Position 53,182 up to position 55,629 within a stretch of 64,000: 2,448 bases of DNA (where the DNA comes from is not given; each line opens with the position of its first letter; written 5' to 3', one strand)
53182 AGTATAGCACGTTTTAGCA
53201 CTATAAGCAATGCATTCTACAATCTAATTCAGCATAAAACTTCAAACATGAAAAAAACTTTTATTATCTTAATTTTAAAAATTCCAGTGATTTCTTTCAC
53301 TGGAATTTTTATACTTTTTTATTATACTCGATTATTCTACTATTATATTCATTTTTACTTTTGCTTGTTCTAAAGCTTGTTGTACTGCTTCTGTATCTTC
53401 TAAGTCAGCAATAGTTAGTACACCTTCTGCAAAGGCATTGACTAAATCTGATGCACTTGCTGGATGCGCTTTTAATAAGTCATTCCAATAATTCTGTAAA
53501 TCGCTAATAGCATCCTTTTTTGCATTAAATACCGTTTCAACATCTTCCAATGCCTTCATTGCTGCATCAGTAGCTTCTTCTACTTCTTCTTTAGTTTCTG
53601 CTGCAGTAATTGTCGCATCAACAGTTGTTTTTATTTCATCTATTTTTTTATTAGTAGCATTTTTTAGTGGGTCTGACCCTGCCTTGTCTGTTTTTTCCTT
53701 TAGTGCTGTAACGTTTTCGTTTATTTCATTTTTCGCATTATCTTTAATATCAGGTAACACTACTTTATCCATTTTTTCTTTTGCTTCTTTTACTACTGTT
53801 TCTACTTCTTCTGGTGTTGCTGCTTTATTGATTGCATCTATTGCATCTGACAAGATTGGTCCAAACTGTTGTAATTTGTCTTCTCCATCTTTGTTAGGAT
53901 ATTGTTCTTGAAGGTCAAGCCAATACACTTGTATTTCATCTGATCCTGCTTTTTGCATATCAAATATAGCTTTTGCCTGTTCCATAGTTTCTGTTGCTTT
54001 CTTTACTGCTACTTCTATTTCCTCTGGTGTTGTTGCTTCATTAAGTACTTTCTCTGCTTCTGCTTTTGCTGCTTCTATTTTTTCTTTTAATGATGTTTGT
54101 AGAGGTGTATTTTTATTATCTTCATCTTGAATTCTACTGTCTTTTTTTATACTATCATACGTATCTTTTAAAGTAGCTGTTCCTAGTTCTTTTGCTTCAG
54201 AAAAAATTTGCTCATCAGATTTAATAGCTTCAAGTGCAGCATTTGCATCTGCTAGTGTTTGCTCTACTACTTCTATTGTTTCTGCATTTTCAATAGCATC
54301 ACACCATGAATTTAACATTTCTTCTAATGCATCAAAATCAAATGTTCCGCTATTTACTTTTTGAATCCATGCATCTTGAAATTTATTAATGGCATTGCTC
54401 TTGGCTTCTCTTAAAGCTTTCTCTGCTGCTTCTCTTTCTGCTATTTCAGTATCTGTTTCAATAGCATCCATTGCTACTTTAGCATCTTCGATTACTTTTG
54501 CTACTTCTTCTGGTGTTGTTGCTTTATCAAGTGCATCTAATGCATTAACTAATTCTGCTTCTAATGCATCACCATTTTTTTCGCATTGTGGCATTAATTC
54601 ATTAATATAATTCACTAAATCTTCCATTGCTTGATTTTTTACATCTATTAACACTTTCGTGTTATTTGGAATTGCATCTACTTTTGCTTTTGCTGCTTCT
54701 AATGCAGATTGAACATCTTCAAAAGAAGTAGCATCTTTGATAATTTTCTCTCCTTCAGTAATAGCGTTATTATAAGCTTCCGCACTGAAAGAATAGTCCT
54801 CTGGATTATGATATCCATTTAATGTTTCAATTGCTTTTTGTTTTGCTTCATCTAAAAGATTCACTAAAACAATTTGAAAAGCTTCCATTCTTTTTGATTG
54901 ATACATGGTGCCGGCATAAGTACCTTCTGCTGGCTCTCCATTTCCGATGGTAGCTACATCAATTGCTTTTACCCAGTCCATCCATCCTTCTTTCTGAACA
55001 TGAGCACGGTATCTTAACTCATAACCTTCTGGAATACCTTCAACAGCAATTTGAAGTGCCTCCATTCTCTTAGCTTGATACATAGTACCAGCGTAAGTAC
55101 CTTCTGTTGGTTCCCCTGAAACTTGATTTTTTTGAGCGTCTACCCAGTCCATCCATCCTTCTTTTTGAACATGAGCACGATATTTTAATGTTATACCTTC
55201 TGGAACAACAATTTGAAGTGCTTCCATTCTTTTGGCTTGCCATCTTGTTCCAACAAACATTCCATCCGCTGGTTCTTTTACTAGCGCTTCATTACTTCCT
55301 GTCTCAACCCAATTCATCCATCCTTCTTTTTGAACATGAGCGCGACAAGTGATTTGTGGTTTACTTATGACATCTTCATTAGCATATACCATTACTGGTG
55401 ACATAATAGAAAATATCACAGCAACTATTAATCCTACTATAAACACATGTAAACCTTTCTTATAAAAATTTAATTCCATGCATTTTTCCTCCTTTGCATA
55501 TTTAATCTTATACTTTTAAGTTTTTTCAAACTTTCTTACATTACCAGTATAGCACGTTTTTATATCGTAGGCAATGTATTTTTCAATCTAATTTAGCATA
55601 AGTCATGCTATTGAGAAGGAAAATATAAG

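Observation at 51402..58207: Three ChW-triplet surface proteins embedded in a wall-glycopolymer locus: a candidate anchor-ligand pair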

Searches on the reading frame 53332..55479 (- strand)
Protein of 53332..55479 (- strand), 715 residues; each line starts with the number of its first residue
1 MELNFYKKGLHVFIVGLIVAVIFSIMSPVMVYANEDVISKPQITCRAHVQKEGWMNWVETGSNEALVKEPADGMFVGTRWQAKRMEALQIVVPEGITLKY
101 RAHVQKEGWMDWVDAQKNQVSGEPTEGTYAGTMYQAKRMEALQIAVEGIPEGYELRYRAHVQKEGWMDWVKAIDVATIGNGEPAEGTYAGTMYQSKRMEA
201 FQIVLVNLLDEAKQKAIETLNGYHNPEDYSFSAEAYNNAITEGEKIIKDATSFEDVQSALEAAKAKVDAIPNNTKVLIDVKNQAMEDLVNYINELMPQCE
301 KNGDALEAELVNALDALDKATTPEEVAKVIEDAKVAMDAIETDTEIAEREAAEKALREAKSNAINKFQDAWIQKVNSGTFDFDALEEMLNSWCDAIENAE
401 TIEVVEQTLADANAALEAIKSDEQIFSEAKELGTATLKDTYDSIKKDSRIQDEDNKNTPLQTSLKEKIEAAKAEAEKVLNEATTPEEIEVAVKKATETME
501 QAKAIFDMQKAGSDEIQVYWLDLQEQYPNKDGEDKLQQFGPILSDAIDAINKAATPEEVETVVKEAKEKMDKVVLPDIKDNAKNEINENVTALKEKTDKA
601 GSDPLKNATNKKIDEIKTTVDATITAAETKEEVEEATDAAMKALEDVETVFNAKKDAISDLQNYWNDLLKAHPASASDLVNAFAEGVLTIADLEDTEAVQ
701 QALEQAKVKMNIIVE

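Call 3: search_protein_families(library=pfam, proteins=[window:53332-55479:-], max_evalue=0.01)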
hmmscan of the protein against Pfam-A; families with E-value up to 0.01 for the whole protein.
window:53332-55479:- (715 aa): 2 families
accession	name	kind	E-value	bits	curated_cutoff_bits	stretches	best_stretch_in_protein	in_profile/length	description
PF07538.16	ChW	-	6.6e-28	96.7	22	3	160-207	1-35/35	Clostridial hydrophobic W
PF07564.17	DUF1542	-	1.4e-05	25.5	24.3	0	579-649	2-74/77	Domain of Unknown Function (DUF1542)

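Call 50: search_protein_families(library=ncbifam, proteins=[window:53332-55479:-], max_evalue=0.001)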
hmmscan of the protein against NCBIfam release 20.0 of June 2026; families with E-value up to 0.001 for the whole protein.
window:53332-55479:- (715 aa): 0 families

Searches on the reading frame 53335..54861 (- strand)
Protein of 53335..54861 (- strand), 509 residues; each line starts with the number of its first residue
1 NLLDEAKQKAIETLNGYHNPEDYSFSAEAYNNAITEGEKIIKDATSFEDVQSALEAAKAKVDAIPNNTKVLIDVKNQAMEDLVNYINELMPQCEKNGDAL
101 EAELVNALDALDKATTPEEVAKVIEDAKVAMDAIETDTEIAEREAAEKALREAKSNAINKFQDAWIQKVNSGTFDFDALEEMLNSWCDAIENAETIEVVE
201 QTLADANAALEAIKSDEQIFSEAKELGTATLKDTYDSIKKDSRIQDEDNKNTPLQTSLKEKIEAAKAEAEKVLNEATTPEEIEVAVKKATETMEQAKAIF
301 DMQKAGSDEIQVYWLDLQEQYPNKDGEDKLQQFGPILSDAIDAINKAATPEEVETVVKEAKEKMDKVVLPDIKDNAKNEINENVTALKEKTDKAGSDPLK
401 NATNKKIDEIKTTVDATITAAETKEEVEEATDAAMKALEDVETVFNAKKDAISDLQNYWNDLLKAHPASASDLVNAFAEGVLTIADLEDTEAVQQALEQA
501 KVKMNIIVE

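Call 78: predict_structure(protein=window:53335-54861:-)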
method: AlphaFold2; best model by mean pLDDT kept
length: 509 residues; sequences in the alignment: 1
mean_pLDDT: 86.1   pTM: 0.49
mean pLDDT of the five models: 86.1, 83.6, 82.6, 81.8, 81.2
residues with pLDDT >= 90: 185; 70-90: 303; 50-70: 21; < 50: 0
segments of 3 or more residues with pLDDT < 50: none
pLDDT, mean of each block of 10 residues (from residue 1): 88 82 68 85 90 85 74 82 83 71 85 81 85 74 77 89 85 77 88 90 87 80 88 91 84 86 88 85 88 90 91 86 71 88 88 91 88 90 92 86 93 93 90 93 93 94 92 93 92 93 92
secondary structure, 60 per line:
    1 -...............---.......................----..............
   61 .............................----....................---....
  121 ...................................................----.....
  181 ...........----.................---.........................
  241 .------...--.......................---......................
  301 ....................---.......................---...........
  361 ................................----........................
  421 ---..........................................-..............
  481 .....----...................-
elements in order: H2-16 H20-42 H47-89 H94-113 H117-171 H176-191 H196-212 H216-241 H253-275 H279-320 H324-346 H350-392 H397-420 H424-465 H467-485 H490-508

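Call 81: fold_search(model_id=the predicted structure, library=pdb)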
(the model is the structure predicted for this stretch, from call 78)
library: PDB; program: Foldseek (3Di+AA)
matches with E <= 10: 129; with E <= 0.001: 0
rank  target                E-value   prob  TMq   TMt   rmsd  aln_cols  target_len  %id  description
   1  7uni_C                4.6e-02  0.84  0.12  0.22  23.9       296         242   12  De novo designed chlorophyll dimer protein with Zn pheophorbide a methyl ester, SP2-ZnPPaM (released 2023-04-19)
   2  2dgj_B                7.1e-02  0.93  0.14  0.25  18.2       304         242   17  Crystal structure of EbhA (756-1003 domain) from Staphylococcus aureus (released 2007-03-20)
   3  8ugc_A                7.1e-02  0.33  0.10  0.13  47.8       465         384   14  FD15: Flat repeat helix-turn-helix-turn protein (released 2023-12-27)
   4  1tr2_A                1.0e-01  0.18  0.12  0.07  60.1       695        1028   11  Crystal structure of human full-length vinculin (residues 1-1066) (released 2005-11-15)
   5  2dgj_A                1.1e-01  0.96  0.19  0.32  11.6       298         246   14  Crystal structure of EbhA (756-1003 domain) from Staphylococcus aureus (released 2007-03-20)
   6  6poo                  1.1e-01  0.97  0.22  0.35  11.7       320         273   10  Novel structure of the N-terminal helical domain of BibA, a group B streptococcus immunogenic bacterial adhesin (released 2020-08-12)
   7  8tm9_A                1.6e-01  0.44  0.09  0.19  36.4       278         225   16  Computationally designed tunable C2 symmetric tandem repeat homodimer, D_3_633_8x bound to peptide (released 2024-12-11)
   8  7unh_A                2.1e-01  0.51  0.12  0.22  24.6       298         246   11  De novo designed chlorophyll dimer protein in apo state, SP2 (released 2023-04-19)
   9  8tlp_B                2.2e-01  0.54  0.11  0.24  24.5       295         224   16  Computationally designed tunable C2 symmetric tandem repeat homodimer, D_3_633_8x without peptide (released 2024-12-11)
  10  8tm9_B                2.6e-01  0.35  0.09  0.19  37.2       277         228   17  Computationally designed tunable C2 symmetric tandem repeat homodimer, D_3_633_8x bound to peptide (released 2024-12-11)
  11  6o3e_B                2.7e-01  0.13  0.12  0.11  48.6       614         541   12  mouse aE-catenin 82-883 (released 2019-11-13)
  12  7uni_A                3.0e-01  0.35  0.11  0.20  24.4       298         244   13  De novo designed chlorophyll dimer protein with Zn pheophorbide a methyl ester, SP2-ZnPPaM (released 2023-04-19)
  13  8e1e_A                3.1e-01  0.38  0.11  0.20  22.5       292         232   16  Scaffolding protein functional sites using deep learning (released 2023-08-16)
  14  7udn_A                3.1e-01  0.38  0.13  0.22  53.7       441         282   10  Crystal structure of designed helical repeat protein RPB_PLP1_R6 in alternative conformation 2 (released 2023-03-22)
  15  7uni_B                3.7e-01  0.38  0.13  0.23  23.9       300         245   13  De novo designed chlorophyll dimer protein with Zn pheophorbide a methyl ester, SP2-ZnPPaM (released 2023-04-19)
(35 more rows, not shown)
